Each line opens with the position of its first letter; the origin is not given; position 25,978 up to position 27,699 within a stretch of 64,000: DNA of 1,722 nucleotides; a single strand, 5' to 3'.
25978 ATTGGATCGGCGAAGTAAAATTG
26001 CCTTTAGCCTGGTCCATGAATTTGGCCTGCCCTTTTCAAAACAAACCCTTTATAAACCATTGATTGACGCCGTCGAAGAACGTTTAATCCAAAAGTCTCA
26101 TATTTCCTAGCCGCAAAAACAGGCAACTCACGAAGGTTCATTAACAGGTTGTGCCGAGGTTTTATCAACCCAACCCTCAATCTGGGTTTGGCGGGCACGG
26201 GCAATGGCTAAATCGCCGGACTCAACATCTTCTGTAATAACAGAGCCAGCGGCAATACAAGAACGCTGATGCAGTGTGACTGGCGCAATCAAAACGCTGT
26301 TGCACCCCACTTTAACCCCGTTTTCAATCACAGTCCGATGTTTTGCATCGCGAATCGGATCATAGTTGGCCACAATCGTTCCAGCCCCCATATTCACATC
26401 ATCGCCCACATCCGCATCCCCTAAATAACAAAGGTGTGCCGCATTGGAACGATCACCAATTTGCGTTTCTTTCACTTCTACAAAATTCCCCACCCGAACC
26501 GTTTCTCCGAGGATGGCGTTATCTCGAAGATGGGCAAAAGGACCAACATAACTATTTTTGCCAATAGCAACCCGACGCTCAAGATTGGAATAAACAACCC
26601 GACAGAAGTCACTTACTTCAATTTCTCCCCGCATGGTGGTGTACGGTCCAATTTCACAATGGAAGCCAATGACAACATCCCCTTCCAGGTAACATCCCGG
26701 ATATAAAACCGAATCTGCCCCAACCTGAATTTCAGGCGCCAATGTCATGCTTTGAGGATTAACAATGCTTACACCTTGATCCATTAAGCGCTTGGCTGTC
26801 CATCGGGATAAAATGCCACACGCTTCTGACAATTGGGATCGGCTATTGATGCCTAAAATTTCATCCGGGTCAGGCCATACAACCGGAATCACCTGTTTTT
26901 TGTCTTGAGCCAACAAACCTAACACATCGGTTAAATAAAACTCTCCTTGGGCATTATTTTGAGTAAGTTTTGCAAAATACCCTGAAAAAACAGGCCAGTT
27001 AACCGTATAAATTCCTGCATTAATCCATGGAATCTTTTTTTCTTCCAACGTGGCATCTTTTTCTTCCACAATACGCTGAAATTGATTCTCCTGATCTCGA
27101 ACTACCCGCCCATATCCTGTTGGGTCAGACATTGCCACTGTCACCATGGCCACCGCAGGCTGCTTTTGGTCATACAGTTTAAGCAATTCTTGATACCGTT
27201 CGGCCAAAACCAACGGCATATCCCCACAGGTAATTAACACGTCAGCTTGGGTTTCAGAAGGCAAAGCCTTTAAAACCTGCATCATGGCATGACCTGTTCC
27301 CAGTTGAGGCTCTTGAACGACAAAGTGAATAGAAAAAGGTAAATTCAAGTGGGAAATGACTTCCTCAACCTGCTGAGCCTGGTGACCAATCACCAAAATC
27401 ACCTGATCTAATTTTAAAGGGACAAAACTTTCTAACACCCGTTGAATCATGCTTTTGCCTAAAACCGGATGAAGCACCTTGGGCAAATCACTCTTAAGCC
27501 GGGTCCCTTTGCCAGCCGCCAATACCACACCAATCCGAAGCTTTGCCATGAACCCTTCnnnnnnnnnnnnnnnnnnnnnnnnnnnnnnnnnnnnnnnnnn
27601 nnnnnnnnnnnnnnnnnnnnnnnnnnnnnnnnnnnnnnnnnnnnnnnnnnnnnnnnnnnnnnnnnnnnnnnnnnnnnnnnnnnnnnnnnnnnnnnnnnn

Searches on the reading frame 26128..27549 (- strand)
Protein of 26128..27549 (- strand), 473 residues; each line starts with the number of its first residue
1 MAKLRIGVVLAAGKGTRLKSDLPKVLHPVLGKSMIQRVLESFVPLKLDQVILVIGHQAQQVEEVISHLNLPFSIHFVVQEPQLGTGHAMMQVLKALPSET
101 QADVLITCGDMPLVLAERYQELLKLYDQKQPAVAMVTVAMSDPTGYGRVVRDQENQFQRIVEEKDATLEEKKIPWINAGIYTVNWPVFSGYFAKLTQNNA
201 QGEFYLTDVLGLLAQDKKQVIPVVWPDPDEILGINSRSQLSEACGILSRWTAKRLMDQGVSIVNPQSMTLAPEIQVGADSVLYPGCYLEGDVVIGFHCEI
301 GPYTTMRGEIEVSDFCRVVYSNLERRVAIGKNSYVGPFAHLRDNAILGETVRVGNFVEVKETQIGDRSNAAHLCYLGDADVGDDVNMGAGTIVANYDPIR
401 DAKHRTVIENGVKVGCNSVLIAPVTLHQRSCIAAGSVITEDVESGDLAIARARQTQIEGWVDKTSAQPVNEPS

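Call 40: search_protein_families(library=ncbifam, proteins=[window:26128-27549:-], max_evalue=1e-10)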
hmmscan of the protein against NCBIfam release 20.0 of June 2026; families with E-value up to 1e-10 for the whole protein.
window:26128-27549:- (473 aa): 20 families
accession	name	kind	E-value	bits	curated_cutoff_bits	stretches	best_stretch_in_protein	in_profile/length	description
TIGR01173.1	glmU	equivalog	9.5e-156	519.1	366.85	1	8-464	4-450/452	bifunctional UDP-N-acetylglucosamine diphosphorylase/glucosamine-1-phosphate N-acetyltransferase GlmU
NF010934.1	PRK14354.1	equivalog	2.1e-146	488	450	1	8-461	3-446/447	bifunctional UDP-N-acetylglucosamine diphosphorylase/glucosamine-1-phosphate N-acetyltransferase GlmU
NF010940.0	PRK14360.1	equivalog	3.1e-142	474.3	602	1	9-465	6-450/452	bifunctional UDP-N-acetylglucosamine diphosphorylase/glucosamine-1-phosphate N-acetyltransferase GlmU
NF010932.0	PRK14352.1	equivalog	2.1e-139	465.4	611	1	8-465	10-461/488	bifunctional UDP-N-acetylglucosamine diphosphorylase/glucosamine-1-phosphate N-acetyltransferase GlmU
NF010935.0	PRK14355.1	equivalog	7.1e-135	450.2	718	1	7-463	6-455/459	bifunctional UDP-N-acetylglucosamine diphosphorylase/glucosamine-1-phosphate N-acetyltransferase GlmU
NF010937.0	PRK14357.1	equivalog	4.5e-125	418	658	1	8-465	4-443/448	bifunctional UDP-N-acetylglucosamine diphosphorylase/glucosamine-1-phosphate N-acetyltransferase GlmU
NF010933.0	PRK14353.1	equivalog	1.9e-121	405.9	505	1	5-465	6-440/453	bifunctional UDP-N-acetylglucosamine diphosphorylase/glucosamine-1-phosphate N-acetyltransferase GlmU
NF010936.0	PRK14356.1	equivalog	1.5e-117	393.3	666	1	7-457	8-450/456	bifunctional UDP-N-acetylglucosamine diphosphorylase/glucosamine-1-phosphate N-acetyltransferase GlmU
NF006986.0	PRK09451.1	equivalog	3.2e-113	379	725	1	8-461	9-450/456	bifunctional UDP-N-acetylglucosamine diphosphorylase/glucosamine-1-phosphate N-acetyltransferase GlmU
NF010938.0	PRK14358.1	equivalog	7e-109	364.5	500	1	8-463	11-457/481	bifunctional N-acetylglucosamine-1-phosphate uridyltransferase/glucosamine-1-phosphate acetyltransferase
NF010939.0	PRK14359.1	equivalog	6.2e-101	338.1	592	1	8-462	6-424/430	bifunctional UDP-N-acetylglucosamine diphosphorylase/glucosamine-1-phosphate N-acetyltransferase GlmU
TIGR03992.1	Arch_glmU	subfamily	2.5e-63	214.3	292.1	2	7-318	3-293/393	bifunctional sugar-1-phosphate nucleotidylyltransferase/acetyltransferase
NF041173.1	Sug_nt_acttase_Thmprot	equivalog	7.9e-52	176.5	600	2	8-308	4-283/405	bifunctional sugar-1-phosphate nucleotidylyltransferase/acetyltransferase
NF041313.1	UDPGP_AglF_Halo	equivalog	2.3e-20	73.1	400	1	7-221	3-210/234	UTP--glucose-1-phosphate uridylyltransferase AglF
NF052502.1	man1P_GTase_Rv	exception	1.5e-19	70.1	440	1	8-183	4-174/352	mannose-1-phosphate guanylyltransferase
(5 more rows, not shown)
